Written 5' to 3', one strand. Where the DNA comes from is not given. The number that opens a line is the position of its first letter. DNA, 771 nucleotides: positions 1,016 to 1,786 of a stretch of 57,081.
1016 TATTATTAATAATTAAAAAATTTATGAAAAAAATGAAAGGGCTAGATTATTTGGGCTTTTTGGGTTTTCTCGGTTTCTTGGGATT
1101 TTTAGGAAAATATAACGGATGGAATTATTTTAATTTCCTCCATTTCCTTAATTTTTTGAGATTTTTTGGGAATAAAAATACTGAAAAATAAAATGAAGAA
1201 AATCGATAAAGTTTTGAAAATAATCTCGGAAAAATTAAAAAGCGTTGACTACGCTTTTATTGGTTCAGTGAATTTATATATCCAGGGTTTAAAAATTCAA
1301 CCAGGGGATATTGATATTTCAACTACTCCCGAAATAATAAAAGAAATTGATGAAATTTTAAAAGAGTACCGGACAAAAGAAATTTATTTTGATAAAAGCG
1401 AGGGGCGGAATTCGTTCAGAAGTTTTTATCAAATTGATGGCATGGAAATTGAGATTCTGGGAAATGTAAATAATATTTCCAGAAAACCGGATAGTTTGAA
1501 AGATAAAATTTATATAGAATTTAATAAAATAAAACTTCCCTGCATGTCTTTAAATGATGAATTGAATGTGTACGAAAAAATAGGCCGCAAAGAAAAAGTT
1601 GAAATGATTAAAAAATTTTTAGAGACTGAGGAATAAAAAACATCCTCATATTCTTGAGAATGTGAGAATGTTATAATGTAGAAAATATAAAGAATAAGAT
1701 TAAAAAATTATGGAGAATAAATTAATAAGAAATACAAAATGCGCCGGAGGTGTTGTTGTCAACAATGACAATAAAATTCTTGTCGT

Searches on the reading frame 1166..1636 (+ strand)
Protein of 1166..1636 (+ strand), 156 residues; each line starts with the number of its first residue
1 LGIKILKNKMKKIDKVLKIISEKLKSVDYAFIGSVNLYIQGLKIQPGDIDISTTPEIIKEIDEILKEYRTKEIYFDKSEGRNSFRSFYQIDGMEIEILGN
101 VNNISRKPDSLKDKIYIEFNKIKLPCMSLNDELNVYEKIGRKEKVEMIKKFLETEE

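Call 52: search_protein_families(library=pfam, proteins=[window:1166-1636:+], max_evalue=0.001)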
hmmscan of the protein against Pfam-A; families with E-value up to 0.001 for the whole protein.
window:1166-1636:+ (156 aa): 1 family
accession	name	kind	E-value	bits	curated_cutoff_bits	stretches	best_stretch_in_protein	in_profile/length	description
PF10706.15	Aminoglyc_resit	-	3.8e-05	24.3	21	1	26-140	13-135/149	Aminoglycoside-2''-adenylyltransferase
